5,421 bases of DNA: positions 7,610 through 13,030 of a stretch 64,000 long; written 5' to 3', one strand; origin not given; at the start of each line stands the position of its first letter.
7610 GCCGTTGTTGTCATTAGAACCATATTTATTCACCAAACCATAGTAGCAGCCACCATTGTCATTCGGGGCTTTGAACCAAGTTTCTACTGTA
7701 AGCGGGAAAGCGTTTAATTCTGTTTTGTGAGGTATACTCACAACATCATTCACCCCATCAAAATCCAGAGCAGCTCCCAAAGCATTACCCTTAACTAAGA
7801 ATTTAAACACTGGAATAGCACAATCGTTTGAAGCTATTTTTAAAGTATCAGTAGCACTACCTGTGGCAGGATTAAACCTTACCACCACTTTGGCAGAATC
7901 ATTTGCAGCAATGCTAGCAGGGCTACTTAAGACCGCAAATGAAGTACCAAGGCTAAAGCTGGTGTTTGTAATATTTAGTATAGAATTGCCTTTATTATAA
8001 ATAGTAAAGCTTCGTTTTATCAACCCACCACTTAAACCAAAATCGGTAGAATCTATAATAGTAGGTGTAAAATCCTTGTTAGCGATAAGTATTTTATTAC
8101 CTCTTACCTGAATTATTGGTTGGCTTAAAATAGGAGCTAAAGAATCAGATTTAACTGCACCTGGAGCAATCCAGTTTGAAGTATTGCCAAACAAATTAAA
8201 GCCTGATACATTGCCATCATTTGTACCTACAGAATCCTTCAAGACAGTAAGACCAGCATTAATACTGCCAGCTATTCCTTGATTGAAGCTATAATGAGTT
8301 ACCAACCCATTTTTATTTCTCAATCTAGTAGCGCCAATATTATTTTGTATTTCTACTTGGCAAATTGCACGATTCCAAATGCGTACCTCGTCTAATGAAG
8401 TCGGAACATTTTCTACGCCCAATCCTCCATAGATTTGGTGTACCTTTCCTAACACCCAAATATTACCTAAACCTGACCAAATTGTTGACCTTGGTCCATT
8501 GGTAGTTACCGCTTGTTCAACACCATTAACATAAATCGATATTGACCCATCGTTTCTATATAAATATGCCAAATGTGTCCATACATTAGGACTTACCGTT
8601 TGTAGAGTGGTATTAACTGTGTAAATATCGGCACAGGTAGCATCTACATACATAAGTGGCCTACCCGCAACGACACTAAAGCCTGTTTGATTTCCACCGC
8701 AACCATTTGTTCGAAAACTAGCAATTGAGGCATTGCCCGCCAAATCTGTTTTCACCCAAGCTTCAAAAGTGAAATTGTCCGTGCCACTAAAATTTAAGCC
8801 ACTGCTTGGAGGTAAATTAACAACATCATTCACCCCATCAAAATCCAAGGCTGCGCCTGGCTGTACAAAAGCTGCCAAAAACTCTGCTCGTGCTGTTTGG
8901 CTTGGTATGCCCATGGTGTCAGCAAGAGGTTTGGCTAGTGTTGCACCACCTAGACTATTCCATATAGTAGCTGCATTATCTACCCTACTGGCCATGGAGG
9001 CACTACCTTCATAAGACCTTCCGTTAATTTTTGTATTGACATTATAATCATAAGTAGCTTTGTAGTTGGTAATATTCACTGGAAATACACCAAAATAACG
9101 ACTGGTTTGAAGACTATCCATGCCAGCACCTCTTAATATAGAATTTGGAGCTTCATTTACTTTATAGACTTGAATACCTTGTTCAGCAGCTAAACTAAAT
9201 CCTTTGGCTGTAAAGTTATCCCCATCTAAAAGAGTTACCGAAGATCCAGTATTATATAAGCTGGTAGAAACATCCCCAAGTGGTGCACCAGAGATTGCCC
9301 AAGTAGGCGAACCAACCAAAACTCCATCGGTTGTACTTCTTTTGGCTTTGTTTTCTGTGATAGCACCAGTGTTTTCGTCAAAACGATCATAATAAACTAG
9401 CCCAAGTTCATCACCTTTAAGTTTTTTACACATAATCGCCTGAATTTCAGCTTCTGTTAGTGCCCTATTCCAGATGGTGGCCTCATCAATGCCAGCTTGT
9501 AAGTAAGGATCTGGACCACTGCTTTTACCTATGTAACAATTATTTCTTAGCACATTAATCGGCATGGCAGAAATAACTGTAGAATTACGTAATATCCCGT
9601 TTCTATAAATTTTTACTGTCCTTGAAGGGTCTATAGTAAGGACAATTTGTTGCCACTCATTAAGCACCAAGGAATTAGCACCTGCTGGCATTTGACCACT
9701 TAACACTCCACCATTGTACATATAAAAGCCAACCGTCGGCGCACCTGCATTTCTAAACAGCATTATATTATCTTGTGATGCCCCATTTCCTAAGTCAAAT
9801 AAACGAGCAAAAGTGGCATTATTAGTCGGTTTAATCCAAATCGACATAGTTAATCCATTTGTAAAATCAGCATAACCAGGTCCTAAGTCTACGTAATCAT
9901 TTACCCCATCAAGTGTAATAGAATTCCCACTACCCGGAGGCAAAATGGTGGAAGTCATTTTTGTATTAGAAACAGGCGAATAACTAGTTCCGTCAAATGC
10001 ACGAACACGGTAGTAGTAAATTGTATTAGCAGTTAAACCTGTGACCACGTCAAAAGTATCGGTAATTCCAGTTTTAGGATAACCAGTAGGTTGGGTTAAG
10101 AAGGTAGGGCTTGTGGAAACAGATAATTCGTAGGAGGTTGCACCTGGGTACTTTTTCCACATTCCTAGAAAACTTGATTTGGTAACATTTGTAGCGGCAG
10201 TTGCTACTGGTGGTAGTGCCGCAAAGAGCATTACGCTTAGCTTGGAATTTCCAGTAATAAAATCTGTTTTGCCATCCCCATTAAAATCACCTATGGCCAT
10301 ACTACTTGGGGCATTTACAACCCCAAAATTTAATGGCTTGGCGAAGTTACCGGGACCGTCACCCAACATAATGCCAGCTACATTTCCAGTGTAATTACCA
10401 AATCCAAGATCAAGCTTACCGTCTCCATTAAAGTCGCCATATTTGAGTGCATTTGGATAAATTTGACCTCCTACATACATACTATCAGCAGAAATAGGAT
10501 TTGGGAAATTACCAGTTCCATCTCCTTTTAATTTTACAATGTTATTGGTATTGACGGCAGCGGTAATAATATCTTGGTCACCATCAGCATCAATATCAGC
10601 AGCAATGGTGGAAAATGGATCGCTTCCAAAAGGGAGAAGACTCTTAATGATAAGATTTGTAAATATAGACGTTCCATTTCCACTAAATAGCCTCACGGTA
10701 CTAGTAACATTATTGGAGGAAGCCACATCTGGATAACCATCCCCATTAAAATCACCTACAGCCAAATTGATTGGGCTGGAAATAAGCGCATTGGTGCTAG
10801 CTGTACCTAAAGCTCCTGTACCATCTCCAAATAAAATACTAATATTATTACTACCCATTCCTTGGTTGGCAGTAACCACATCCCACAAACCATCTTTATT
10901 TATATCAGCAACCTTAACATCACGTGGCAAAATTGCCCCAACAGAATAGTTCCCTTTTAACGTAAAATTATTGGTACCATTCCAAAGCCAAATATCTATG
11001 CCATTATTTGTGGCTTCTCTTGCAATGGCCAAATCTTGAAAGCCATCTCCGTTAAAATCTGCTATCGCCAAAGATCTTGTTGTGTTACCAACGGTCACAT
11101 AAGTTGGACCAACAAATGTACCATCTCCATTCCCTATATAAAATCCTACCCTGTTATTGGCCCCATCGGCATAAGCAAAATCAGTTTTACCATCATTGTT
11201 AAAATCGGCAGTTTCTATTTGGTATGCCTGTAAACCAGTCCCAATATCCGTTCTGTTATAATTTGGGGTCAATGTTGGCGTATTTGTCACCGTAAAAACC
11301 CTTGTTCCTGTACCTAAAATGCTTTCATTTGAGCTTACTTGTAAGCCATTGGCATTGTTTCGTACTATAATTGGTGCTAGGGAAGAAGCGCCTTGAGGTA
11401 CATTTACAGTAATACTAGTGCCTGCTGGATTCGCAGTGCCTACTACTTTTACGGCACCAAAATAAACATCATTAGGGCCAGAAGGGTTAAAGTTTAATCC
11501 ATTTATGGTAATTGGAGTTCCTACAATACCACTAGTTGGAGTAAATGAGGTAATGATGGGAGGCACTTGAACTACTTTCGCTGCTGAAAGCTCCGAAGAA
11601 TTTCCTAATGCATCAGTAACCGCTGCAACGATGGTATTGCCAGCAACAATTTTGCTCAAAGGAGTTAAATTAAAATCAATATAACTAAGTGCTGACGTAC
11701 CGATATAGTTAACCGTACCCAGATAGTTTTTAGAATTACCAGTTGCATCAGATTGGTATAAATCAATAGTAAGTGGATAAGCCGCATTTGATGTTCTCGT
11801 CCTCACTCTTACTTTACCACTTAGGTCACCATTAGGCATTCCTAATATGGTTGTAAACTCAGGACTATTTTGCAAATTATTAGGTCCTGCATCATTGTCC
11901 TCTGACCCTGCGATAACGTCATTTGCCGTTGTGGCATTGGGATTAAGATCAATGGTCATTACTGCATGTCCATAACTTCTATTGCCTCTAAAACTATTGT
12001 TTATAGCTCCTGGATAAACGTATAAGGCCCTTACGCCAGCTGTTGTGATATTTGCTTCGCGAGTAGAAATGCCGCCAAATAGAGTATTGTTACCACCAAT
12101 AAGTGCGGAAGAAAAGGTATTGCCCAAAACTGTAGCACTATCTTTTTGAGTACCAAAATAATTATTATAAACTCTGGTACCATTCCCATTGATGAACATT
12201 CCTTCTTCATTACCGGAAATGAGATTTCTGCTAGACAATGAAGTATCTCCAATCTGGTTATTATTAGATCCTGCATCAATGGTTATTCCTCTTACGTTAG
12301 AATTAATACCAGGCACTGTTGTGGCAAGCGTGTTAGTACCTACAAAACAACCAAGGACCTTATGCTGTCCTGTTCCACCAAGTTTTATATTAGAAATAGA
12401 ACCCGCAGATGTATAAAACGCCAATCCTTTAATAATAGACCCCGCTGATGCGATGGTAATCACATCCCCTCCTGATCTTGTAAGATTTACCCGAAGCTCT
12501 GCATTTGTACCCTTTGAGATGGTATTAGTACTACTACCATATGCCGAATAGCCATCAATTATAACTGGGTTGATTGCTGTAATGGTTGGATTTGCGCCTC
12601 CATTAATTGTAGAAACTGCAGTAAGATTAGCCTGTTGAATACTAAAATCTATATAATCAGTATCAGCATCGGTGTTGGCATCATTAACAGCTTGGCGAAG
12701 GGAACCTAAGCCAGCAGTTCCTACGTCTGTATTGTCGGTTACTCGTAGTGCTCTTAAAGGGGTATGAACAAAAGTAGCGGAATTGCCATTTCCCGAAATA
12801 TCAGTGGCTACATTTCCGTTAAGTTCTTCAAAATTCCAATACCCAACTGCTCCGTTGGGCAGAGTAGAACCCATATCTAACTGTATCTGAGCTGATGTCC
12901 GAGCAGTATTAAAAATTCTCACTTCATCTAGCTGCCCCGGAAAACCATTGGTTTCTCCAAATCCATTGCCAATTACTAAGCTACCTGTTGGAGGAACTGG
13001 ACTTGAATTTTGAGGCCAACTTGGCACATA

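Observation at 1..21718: Giant ORF of at least 7,239 codons that the supplied ORF track does not show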

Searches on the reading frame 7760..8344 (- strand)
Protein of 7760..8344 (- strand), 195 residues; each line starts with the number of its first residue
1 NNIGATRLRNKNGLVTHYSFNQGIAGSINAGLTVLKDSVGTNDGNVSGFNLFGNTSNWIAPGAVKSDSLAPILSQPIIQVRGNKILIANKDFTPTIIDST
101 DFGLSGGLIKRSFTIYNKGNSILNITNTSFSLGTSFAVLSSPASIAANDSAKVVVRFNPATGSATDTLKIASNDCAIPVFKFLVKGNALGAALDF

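Call 16: search_protein_families(library=pfam, proteins=[window:7760-8344:-], max_evalue=1)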
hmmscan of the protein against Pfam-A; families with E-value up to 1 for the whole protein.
window:7760-8344:- (195 aa): 4 families
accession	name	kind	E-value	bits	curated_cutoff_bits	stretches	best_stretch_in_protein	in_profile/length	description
PF22544.2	HYDIN_VesB_CFA65-like_Ig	-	4.8e-06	27.2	25.5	1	110-178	22-91/100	HYDIN/CFA65/VesB-like, Ig-like domain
PF07610.17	DUF1573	-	2.3e-05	24.8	26.1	1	97-175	8-86/98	Protein of unknown function (DUF1573)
PF22067.2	Cep192_D3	-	0.024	15.2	27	1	109-186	19-97/99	Cep192 domain 3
PF15780.11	ASH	-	0.069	13.8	27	1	111-174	27-92/98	Abnormal spindle-like microcephaly-assoc'd, ASPM-SPD-2-Hydin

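Call 24: search_protein_families(library=ncbifam, proteins=[window:7760-8344:-], max_evalue=0.1)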
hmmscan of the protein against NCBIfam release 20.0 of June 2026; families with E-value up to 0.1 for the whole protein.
window:7760-8344:- (195 aa): 2 families
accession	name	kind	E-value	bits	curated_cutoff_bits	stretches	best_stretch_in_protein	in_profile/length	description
NF012200.0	choice_anch_D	domain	4.8e-11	43.1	45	1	78-174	3-105/108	choice-of-anchor D domain-containing protein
NF041425.1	OS_HP2_seleno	subfamily_domain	4.7e-05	23.7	100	1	106-187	14-96/98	OS_HP2 family (seleno)protein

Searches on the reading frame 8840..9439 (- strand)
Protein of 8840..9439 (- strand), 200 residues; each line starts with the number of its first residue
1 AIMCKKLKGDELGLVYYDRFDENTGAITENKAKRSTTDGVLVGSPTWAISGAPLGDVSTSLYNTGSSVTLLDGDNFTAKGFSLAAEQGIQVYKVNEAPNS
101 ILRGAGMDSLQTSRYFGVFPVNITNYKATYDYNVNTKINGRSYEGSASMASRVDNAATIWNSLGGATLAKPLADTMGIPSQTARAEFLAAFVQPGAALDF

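Call 16: search_protein_families(library=pfam, proteins=[window:8840-9439:-], max_evalue=1)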
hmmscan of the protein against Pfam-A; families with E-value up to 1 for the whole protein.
window:8840-9439:- (200 aa): 0 families

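Call 24: search_protein_families(library=ncbifam, proteins=[window:8840-9439:-], max_evalue=0.1)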
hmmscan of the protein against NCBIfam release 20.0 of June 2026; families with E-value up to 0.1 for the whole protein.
window:8840-9439:- (200 aa): 0 families

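Call 63: predict_structure(alignment_id=A2)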
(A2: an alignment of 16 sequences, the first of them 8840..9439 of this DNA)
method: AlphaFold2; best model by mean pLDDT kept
length: 200 residues; sequences in the alignment: 16
mean_pLDDT: 78.1   pTM: 0.72
mean pLDDT of the five models: 78.1, 74.3, 74.0, 73.7, 70.4
residues with pLDDT >= 90: 74; 70-90: 59; 50-70: 55; < 50: 12
segments of 3 or more residues with pLDDT < 50: 1-6, 197-200
pLDDT, mean of each block of 10 residues (from residue 1): 45 63 56 59 55 72 92 93 90 88 91 91 94 85 85 89 76 87 94 58
secondary structure, 60 per line:
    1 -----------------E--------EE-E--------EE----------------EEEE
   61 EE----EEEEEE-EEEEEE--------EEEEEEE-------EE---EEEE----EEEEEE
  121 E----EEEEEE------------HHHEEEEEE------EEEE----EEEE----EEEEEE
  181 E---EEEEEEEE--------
elements in order: E57-62 E67-72 E74-79 E88-94 E107-110 E115-121 E126-131 E147-152 E159-162 E167-170 E175-181 E185-192

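Call 65: fold_search(model_id=the predicted structure, library=pdb)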
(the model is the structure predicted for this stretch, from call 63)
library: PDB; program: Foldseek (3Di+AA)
matches with E <= 10: 285; with E <= 0.001: 0
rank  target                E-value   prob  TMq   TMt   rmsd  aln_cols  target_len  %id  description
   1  6o6w_MODEL_1_A        6.0e-02  0.54  0.29  0.36   8.0       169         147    8  Solution structure of human myeloid-derived growth factor (released 2019-11-13)
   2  8dlm_C                1.0e-01  0.03  0.10  0.05  18.6       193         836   10  Cryo-EM structure of SARS-CoV-2 Beta (B.1.351) spike protein in complex with human ACE2 (released 2022-08-31)
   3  7n1v_B                1.1e-01  0.04  0.11  0.04  16.6       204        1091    7  Structural basis for enhanced infectivity and immune evasion of SARS-CoV-2 variants (released 2021-07-07)
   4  8dlm_A                1.1e-01  0.03  0.10  0.05  17.9       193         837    8  Cryo-EM structure of SARS-CoV-2 Beta (B.1.351) spike protein in complex with human ACE2 (released 2022-08-31)
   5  7n1w_B                1.4e-01  0.03  0.12  0.04  22.5       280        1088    9  Structural basis for enhanced infectivity and immune evasion of SARS-CoV-2 variants (released 2021-07-07)
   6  7oit_AAA              1.8e-01  0.09  0.15  0.12  21.5       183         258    8  Crystal structure of AP2 Mu2 in complex with FCHO2 WxxPhi motif (P3221 crystal form) (released 2022-06-01)
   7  7oiq_AAA              1.9e-01  0.08  0.16  0.13  22.1       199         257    9  Crystal structure of AP2 Mu2 in complex with FCHO2 WxxPhi motif (C2 crystal form) (released 2022-06-01)
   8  9cri_A                2.6e-01  0.03  0.12  0.04  18.3       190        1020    8  Cryo-EM structure of SARS-CoV-2 Spike Proteins on intact virions: Mu (B.1.621) variant 3 closed RBDs (released 2024-11-27)
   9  3o12                  3.0e-01  0.05  0.13  0.14  15.8       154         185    9  The crystal structure of a functionally unknown protein from Saccharomyces cerevisiae. (released 2010-09-15)
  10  3ud1_A                3.2e-01  0.72  0.41  0.28   5.6       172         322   12  Crystal structure of ZU5A-ZU5B domains of human erythrocyte ankyrin (released 2012-02-22)
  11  7r1a_A                3.2e-01  0.03  0.13  0.04  19.2       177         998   12  Furin Cleaved Alpha Variant SARS-CoV-2 Spike in complex with 3 ACE2 (released 2022-03-02)
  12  8k42_C                3.4e-01  0.12  0.20  0.14  15.7       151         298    9  Structure of full Banna virus (released 2024-03-27)
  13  4f1z_A                3.8e-01  0.05  0.16  0.11  19.2       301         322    9  Crystal structures reveal the multi-ligand binding mechanism of the Staphylococcus aureus ClfB (released 2012-08-08)
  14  2vr3_A                4.0e-01  0.04  0.15  0.10  22.0       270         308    8  Structural and Biochemical Characterization of Fibrinogen binding to ClfA from Staphylocccus aureus (released 2009-05-19)
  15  8k42_O                5.0e-01  0.10  0.20  0.15  15.9       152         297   10  Structure of full Banna virus (released 2024-03-27)
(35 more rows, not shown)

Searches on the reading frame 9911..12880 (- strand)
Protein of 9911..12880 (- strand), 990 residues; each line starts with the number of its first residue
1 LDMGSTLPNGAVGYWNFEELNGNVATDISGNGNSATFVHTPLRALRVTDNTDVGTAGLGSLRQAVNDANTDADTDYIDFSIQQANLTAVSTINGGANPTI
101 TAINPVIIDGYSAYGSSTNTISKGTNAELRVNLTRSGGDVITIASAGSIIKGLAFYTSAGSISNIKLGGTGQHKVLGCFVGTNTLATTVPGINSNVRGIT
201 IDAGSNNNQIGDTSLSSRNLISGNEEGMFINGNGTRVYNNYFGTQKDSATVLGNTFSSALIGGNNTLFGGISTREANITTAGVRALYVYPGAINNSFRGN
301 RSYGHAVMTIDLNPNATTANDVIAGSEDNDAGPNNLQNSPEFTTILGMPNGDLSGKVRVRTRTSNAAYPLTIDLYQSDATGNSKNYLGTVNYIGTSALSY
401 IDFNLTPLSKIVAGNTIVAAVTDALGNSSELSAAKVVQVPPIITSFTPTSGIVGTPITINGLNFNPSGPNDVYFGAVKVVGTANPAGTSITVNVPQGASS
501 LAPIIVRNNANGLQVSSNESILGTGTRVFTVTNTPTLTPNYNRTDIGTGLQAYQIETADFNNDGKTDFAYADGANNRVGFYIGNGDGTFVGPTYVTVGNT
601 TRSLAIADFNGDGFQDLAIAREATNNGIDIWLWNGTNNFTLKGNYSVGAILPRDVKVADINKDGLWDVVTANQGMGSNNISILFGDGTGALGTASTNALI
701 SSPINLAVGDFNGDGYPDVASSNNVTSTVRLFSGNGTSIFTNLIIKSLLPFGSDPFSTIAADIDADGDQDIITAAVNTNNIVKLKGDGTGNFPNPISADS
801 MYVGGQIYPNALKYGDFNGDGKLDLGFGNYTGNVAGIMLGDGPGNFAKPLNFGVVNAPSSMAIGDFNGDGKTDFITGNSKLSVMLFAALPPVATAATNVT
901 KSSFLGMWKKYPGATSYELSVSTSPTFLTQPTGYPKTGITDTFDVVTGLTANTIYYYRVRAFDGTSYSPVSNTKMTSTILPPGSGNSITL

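Call 16: search_protein_families(library=pfam, proteins=[window:9911-12880:-], max_evalue=1)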
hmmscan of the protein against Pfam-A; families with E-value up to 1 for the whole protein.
window:9911-12880:- (990 aa): 6 families
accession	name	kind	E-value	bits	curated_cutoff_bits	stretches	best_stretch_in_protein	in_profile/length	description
PF13517.12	FG-GAP_3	-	1e-47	161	26.9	7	559-618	1-60/61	FG-GAP-like repeat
PF01839.29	FG-GAP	-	4.6e-27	93.9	22.1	5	858-878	2-22/37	FG-GAP repeat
PF01833.30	TIG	-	6.7e-07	29.7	20.9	1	441-516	1-77/84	IPT/TIG domain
PF00041.27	fn3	-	0.0026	18.4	25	1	891-971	3-78/84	Fibronectin type III domain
PF16656.11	Pur_ac_phosph_N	-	0.0042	18.1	30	1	894-973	6-91/93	Purple acid Phosphatase, N-terminal domain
PF00404.24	Dockerin_1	-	0.079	13.6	22.9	0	552-567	30-45/57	Dockerin type I domain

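Call 24: search_protein_families(library=ncbifam, proteins=[window:9911-12880:-], max_evalue=0.1)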
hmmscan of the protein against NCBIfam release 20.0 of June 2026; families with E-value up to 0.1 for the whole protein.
window:9911-12880:- (990 aa): 1 family
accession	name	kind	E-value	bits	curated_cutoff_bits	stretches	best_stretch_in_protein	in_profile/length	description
NF047539.1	XAC2610_fam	domain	1.8e-11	44.3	35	1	605-641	2-42/89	XAC2610-related protein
